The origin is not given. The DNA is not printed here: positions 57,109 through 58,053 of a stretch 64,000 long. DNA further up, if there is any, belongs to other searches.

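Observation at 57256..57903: Unknown 6-TM protein with a duplicated GAFQW-x2-LK motif inserted between selA and selB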

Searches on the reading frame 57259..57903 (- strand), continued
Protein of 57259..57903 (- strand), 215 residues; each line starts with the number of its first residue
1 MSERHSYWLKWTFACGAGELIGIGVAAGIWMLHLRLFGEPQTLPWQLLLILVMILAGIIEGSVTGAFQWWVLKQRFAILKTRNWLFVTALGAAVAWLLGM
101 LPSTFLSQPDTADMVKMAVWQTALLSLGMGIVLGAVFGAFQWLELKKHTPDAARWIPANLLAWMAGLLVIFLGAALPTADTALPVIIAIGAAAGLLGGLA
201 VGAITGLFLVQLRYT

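Call 30: fold_search(model_id=the predicted structure, library=pdb)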
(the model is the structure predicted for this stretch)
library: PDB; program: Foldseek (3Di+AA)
matches with E <= 10: 198; with E <= 0.001: 0
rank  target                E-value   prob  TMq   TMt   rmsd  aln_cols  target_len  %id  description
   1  8uck_A                5.3e-01  0.16  0.22  0.16  20.1       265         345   16  Komagataella pastoris Cytochrome c oxidase (9 subunits) in complex with human VMAT2 (released 2024-10-09)
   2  8hj5_F                1.0e+00  0.23  0.28  0.26  14.3       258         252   12  Cryo-EM structure of Gq-coupled MRGPRX1 bound with Compound-16 (released 2023-05-31)
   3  7wvv_R                1.1e+00  0.20  0.28  0.23  12.7       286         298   13  Cryo-EM structure of the human formyl peptide receptor 2 in complex with fMLFII and Gi2 (released 2022-04-13)
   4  6pb1_P                1.1e+00  0.14  0.22  0.18  18.5       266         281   11  Cryo-EM structure of Urocortin 1-bound Corticotropin-releasing factor 2 receptor in complex with Gs protein and Nb35 (released 2020-02-12)
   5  9m1o_R                1.1e+00  0.12  0.23  0.19  16.8       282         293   13  Cryo-EM structures of NPFFR2 complex with neuropeptide FF (released 2025-07-23)
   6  6tp4_B                1.1e+00  0.08  0.19  0.15  15.5       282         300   12  Crystal structure of the Orexin-1 receptor in complex with ACT-462206 (released 2020-01-01)
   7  7qvm_R                1.2e+00  0.20  0.30  0.27  15.0       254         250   12  Human Oxytocin receptor (OTR) oxytocin Gq chimera (mGoqi) complex (released 2022-08-10)
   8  9m54_R                1.2e+00  0.18  0.28  0.22  14.9       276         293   13  Cryo-EM structure of neuropeptide FF receptor 2 complex with NPVF (released 2025-07-23)
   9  8jtv                  1.4e+00  0.07  0.18  0.11  19.4       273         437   14  hOCT1 in complex with metformin in inward occluded conformation (released 2024-03-27)
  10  6rnk_A                1.5e+00  0.18  0.29  0.24  11.8       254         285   12  Crystal structure of a humanized (K18E, K269N) rat succinate receptor SUCNR1 (GPR91) in complex with a nanobody and an (released 2019-08-14)
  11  2gm8_A                1.5e+00  0.15  0.24  0.24  14.3       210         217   13  TenA Homolog/Thi-4 Thiaminase complexed with product 4-amino-5-hydroxymethyl-2-methylpyrimidine (released 2006-04-18)
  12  7w55_R                1.5e+00  0.15  0.28  0.22  15.5       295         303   12  Cryo-EM structure of the neuromedin U-bound neuromedin U receptor 2-Gq protein complex (released 2022-04-20)
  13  9lwp_R                1.7e+00  0.08  0.21  0.18  15.3       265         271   15  Cryo-EM structure of the unliganded human BRS3-Gq complex (released 2025-07-16)
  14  8gej_R                1.8e+00  0.10  0.23  0.19  14.9       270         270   11  CryoEM structure of beta-2-adrenergic receptor in complex with nucleotide-free Gs heterotrimer (#20 of 20) (released 2024-03-06)
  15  7w5g                  1.8e+00  0.09  0.21  0.15  19.3       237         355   12  The apo structure of trichobrasilenol synthase TaTC6 with the space group of orthorhombic (released 2022-06-01)
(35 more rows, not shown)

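Call 33: find_related_loci(query=A1, collection=genome_contigs, flank=10000)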
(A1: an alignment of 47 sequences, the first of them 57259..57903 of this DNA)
Query A1 (215 aa) in genome_contigs; peptide patterns used: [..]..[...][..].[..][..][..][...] (x = any residue, [..] = any of these).
91 stretches matched a pattern; 54 encode a relative of the query (tblastn E <= 1e-3); 52 distinct loci.
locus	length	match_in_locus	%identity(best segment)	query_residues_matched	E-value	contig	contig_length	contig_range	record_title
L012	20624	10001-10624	71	5-213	4e-89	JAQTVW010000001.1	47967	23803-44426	MAG: Dehalococcoidales bacterium isolate STB_97 NODE_1503_length_47967_cov_4.119043_Sandtown_B, whole genome shotgun seq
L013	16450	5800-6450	55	1-213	7e-69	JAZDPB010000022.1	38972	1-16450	MAG: Chloroflexota bacterium isolate MEGAHIT-group-0.814 k141_17079161, whole genome shotgun sequence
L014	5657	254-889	57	3-213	3e-63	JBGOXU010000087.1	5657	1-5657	MAG: Dehalococcoidia bacterium isolate OBJ_0618_130150_6 k141_47444_length_5657_cov_209.3385, whole genome shotgun seque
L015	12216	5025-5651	35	7-213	3e-25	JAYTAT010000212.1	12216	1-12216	MAG: Archangium sp. isolate GFS_13965 GFS_13965_211, whole genome shotgun sequence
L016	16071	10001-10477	38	57-212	2e-23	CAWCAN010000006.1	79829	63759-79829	MAG: uncultured Chloroflexia bacterium isolate MFD03899.bin.2.129 genome assembly, contig: contig_39262, whole genome sh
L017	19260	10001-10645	36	2-212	2e-23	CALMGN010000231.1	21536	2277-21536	MAG TPA_asm: uncultured Anaerolineaceae bacterium isolate SRR6284162_bin.61_CONCOCT_v1.1_MAG genome assembly, contig: ER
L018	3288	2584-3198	34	5-212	6e-22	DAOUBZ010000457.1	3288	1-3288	MAG TPA_asm: Chloroflexaceae bacterium isolate H71_758 k91_1175525, whole genome shotgun sequence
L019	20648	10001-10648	37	1-215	5e-22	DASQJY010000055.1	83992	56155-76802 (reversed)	MAG TPA_asm: Thermoanaerobaculia bacterium isolate SMAG_U11898 k141_5258914, whole genome shotgun sequence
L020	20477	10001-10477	39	50-212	9e-22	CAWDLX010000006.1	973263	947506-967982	MAG: uncultured Actinomycetota bacterium isolate MFD04944.bin.2.10 genome assembly, contig: contig_34983, whole genome s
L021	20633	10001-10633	36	8-214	2e-21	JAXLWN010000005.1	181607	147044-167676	MAG: Chloroflexia bacterium isolate STL-CHL24 C1.87.fa-5, whole genome shotgun sequence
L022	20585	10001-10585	35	10-192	2e-21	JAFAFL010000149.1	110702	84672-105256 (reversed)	MAG: Proteobacteria bacterium isolate OH_SBlB_171 k127_764031, whole genome shotgun sequence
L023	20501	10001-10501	37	8-171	2e-21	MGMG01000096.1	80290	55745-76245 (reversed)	MAG: Chloroflexi bacterium GWB2_54_36 gwb2_scaffold_829, whole genome shotgun sequence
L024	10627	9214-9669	40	57-212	1e-20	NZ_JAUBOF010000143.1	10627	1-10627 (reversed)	Rhodococcus indonesiensis strain CSLK01-03 NODE_143_length_10627_cov_7.96133, whole genome shotgun sequence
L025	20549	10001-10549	33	18-212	4e-18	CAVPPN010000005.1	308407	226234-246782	MAG: uncultured Actinomycetota bacterium isolate MFD09848.bin.1.29 genome assembly, contig: contig_17620, whole genome s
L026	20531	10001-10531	33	7-180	9e-18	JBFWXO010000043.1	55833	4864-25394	MAG: Vicinamibacterales bacterium isolate CA_2019_TPBS_142 NODE_3781_length_55833_cov_5.987093_TPBS, whole genome shotgu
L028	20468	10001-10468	35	52-211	7e-17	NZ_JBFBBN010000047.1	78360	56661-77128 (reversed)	Amycolatopsis sp. NPDC051128 NPDC051128_98_B5.ctg-0047, whole genome shotgun sequence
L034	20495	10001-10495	33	45-214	1e-13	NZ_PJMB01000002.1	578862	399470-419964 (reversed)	Arthrobacter sp. AFG7.2 Contig_2_consensus_sequence, whole genome shotgun sequence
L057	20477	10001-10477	38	50-212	9e-6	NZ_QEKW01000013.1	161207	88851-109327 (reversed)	Actinomycetospora cinnamomea strain DSM 45771 Ga0215654_113, whole genome shotgun sequence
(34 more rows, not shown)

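Call 47: find_encoding_contigs(protein=P0033, flank=6000, max_places=2)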
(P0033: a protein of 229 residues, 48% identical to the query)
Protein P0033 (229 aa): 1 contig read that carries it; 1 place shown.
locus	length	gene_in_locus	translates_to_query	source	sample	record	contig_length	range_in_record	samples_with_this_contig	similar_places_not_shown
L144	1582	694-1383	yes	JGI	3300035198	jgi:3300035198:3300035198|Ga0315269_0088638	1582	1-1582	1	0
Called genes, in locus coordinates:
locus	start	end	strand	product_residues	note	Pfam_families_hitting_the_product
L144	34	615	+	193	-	PF03841:SelA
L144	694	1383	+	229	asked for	-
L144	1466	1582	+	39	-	?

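Call 48: find_encoding_contigs(protein=P0034, flank=6000, max_places=2)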
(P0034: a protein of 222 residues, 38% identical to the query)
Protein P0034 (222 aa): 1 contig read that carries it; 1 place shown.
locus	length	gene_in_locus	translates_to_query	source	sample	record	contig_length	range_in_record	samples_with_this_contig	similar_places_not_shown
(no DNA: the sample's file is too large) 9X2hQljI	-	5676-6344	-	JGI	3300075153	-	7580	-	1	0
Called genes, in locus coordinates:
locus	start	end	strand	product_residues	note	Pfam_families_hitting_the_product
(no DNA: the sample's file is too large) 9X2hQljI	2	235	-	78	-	?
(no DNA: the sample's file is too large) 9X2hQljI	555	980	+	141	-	-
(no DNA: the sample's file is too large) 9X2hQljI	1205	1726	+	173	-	PF09835:DUF2062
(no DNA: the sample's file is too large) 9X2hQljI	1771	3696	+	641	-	PF05359:DUF748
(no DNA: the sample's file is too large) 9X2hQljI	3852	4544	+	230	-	PF13237:Fer4_10 (weak), PF13484:Fer4_16 (faint), PF00037:Fer4 (faint), PF12837:Fer4_6 (faint)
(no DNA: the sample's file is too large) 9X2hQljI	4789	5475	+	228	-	-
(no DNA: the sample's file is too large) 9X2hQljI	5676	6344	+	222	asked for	-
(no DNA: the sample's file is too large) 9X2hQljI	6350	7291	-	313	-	-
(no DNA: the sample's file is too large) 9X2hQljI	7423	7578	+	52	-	?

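Call 49: find_encoding_contigs(protein=P0014, flank=6000, max_places=2)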
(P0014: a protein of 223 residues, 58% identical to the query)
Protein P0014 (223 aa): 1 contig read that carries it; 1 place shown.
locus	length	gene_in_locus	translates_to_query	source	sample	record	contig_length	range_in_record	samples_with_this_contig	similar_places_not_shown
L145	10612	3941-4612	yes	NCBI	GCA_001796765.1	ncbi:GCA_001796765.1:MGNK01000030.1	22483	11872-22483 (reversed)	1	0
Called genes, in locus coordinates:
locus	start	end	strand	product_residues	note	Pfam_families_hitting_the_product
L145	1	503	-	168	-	PF00132:Hexapep (weak)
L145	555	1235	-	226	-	PF00881:Nitroreductase, PF14512:TM1586_NiRdase (faint)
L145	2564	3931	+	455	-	PF12390:Se-cys_synth_N, PF03841:SelA, PF01041:DegT_DnrJ_EryC1 (weak)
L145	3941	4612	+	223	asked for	-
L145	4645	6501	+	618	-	PF00009:GTP_EFTU, PF01926:MMR_HSR1 (weak), PF03144:GTP_EFTU_D2, PF25461:Beta-barrel_SelB, PF09106:WHD_2nd_SelB, PF09107:WHD_3rd_SelB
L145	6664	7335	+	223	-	PF00881:Nitroreductase, PF14512:TM1586_NiRdase (weak)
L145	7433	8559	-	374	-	-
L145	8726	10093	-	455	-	PF03972:MmgE_PrpD_N, PF19305:MmgE_PrpD_C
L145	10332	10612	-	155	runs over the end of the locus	PF01750:HycI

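Call 51: search_protein_families(library=pfam, proteins=[P0142, P0172, P0196, P0111, P0124, P0143, P0146, P0087, P0123, P0191], max_evalue=0.001)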
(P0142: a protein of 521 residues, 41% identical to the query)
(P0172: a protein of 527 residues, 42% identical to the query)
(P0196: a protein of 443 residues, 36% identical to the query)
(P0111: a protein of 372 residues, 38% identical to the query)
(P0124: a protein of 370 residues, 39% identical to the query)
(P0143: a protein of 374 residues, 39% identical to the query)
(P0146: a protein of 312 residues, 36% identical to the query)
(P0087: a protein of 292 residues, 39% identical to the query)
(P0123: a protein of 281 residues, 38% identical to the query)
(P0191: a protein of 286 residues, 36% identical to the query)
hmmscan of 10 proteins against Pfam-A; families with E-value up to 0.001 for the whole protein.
P0142 (521 aa): 3 families
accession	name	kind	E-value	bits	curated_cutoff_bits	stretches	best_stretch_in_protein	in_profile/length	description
PF00106.31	adh_short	-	2e-23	83.3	26.6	1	231-364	1-135/195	short chain dehydrogenase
PF13561.12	adh_short_C2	-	5.5e-19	69.1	27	1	237-384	1-149/236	Enoyl-(Acyl carrier protein) reductase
PF08659.16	KR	-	1.8e-10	41.5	22.6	1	234-351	4-125/180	KR domain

P0172 (527 aa): 4 families
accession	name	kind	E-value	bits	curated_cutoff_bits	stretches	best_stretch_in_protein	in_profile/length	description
PF00106.31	adh_short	-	7.5e-31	107.6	26.6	1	6-206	2-189/195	short chain dehydrogenase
PF13561.12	adh_short_C2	-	6.9e-21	75.3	27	1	11-236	1-212/236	Enoyl-(Acyl carrier protein) reductase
PF08659.16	KR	-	1.8e-10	41.5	22.6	1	6-98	2-95/180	KR domain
PF01370.27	Epimerase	-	3.9e-06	26.9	20.9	1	8-190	2-166/240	NAD dependent epimerase/dehydratase family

P0196 (443 aa): 3 families
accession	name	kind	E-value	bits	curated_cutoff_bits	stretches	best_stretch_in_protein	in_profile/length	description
PF13460.12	NAD_binding_10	-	6.7e-29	101.5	27.2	1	7-194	1-184/184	NAD(P)H-binding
PF01370.27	Epimerase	-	3.7e-05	23.7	20.9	1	5-98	3-110/240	NAD dependent epimerase/dehydratase family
PF05368.20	NmrA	-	4.6e-05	23.6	27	1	2-97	4-101/298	NmrA-like family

P0111 (372 aa): 0 families

P0124 (370 aa): 0 families

P0143 (374 aa): 1 family
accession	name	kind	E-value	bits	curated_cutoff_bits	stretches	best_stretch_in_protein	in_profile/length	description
PF01750.23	HycI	-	3e-11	43.7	23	1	258-370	16-129/130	Hydrogenase maturation protease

P0146 (312 aa): 0 families

P0087 (292 aa): 2 families
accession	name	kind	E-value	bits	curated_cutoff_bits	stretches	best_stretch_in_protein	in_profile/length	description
PF00106.31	adh_short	-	3.3e-07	30.4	26.6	1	222-290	1-67/195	short chain dehydrogenase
PF08659.16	KR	-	0.00093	19.6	22.6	0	226-290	5-71/180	KR domain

P0123 (281 aa): 0 families

P0191 (286 aa): 0 families

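Call 52: search_protein_families(library=pfam, proteins=[L025:8792-9235:-, L025:7107-8714:-, L025:4716-5357:+, L020:11150-13528:+, L006:5518-5985:+, L008:6673-7182:+, L011:6678-7226:+], max_evalue=0.001)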
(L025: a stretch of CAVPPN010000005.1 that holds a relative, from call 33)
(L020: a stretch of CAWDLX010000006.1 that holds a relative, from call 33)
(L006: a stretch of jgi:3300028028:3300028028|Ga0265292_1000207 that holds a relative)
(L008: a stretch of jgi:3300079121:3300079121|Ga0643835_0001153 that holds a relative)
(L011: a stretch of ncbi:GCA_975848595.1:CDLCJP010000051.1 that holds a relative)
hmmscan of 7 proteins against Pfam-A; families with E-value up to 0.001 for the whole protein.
L025:8792-9235:- (147 aa): 1 family
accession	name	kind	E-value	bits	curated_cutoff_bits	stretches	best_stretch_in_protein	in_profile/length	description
PF12900.13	Pyridox_ox_2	-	4.7e-28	98.3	27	1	10-130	2-140/140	Pyridoxamine 5'-phosphate oxidase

L025:7107-8714:- (535 aa): 5 families
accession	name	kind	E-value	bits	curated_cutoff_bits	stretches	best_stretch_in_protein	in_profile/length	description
PF13185.12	GAF_2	-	1.3e-19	71.2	28.6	1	30-169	2-136/136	GAF domain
PF01590.32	GAF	-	5.3e-15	56.6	22.4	1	31-167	1-132/133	GAF domain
PF02518.31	HATPase_c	-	2e-12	47.9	26.4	1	442-528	4-110/111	Histidine kinase-, DNA gyrase B-, and HSP90-like ATPase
PF07730.19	HisKA_3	-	3.1e-12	47.3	24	1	338-400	2-66/68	Histidine kinase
PF13492.12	GAF_3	-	2.1e-11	44.8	27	1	210-322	12-129/129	GAF domain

L025:4716-5357:+ (213 aa): 5 families
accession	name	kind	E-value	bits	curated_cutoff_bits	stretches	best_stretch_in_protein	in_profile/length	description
PF00072.30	Response_reg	-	9.6e-22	77.7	30.2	1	8-118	1-109/111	Response regulator receiver domain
PF00196.25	GerE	-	5.5e-19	68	23.5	1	153-208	2-57/57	Bacterial regulatory proteins, luxR family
PF08281.18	Sigma70_r4_2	-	3.7e-07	30.1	25.7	1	150-196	7-54/54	Sigma-70, region 4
PF04545.22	Sigma70_r4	-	0.00019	21.3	24.1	1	151-196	2-48/50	Sigma-70, region 4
PF13412.12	HTH_24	-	0.00032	20.7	21.9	1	155-189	2-38/48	Winged helix-turn-helix DNA-binding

L020:11150-13528:+ (792 aa): 2 families
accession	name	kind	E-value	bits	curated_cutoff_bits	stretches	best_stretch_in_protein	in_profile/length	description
PF00122.25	E1-E2_ATPase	-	5.8e-39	133.9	28.1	1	106-283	5-181/181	E1-E2 ATPase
PF00702.32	Hydrolase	-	4.3e-07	30.9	26.4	1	299-485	1-139/191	haloacid dehalogenase-like hydrolase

L006:5518-5985:+ (155 aa): 0 families

L008:6673-7182:+ (169 aa): 0 families

L011:6678-7226:+ (182 aa): 0 families

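Call 53: search_protein_families(library=pfam, proteins=[window:57259-57903:-], max_evalue=10)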
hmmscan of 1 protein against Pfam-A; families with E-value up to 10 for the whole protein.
window:57259-57903:- (215 aa): 3 families
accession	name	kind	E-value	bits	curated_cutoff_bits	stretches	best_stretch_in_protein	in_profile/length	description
PF24357.1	TMD0_ABC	-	0.046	14.3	27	1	61-144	37-116/159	ABC transporter TMD0 domain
PF07694.17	5TM-5TMR_LYT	-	1.4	8.9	24.6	2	51-106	83-134/169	5TMR of 5TMR-LYT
PF11368.13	DUF3169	-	1.9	8.4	31.6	1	123-170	11-62/250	Protein of unknown function (DUF3169)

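Call 56: find_homologous_proteins(query=A1, max_evalue=0.001)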
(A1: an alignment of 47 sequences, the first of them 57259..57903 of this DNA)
Query A1 (47 sequences) (215 aa, profile of the alignment): 86 proteins with E <= 0.001 among 8000 candidates.
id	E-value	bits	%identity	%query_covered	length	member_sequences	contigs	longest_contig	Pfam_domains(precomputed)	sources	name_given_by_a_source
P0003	2.1e-92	327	61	99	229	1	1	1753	-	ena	-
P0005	7.1e-91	322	60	99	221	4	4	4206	-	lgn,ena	-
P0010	7.6e-90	318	60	99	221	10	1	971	-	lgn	-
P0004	1.8e-89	317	62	99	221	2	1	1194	-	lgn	-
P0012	7.0e-89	315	59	98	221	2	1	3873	-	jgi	jgi:hypothetical protein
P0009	1.0e-88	314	58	100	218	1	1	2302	-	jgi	-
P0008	5.9e-87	309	59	100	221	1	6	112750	-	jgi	-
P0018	1.9e-84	301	56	100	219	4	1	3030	-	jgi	jgi:hypothetical protein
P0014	5.9e-83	296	58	98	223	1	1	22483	-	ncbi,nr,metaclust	ncbi:MAG: hypothetical protein A2144_10225 [Chloroflexi bacterium RBG_16_50_9]|nr:MAG: hypothetical 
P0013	9.5e-83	295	57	97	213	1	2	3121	-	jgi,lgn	-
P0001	3.1e-82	293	100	100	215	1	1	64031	PF26472.1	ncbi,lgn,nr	ncbi:MAG: hypothetical protein PHR43_01640 [Dehalococcoidales bacterium]|nr:hypothetical protein [De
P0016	6.7e-82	292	56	98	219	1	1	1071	-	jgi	jgi:hypothetical protein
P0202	1.1e-81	291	58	97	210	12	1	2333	-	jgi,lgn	jgi:hypothetical protein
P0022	3.3e-81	290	55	96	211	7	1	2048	-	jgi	-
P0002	3.6e-81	290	71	97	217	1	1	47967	-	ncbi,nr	ncbi:MAG: hypothetical protein PHR56_00160 [Dehalococcoidales bacterium]|nr:hypothetical protein [De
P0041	2.2e-62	228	37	99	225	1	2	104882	-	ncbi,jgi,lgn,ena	ncbi:MAG: hypothetical protein WC891_08335 [Actinomycetota bacterium]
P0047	4.0e-62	228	37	97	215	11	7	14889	-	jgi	jgi:hypothetical protein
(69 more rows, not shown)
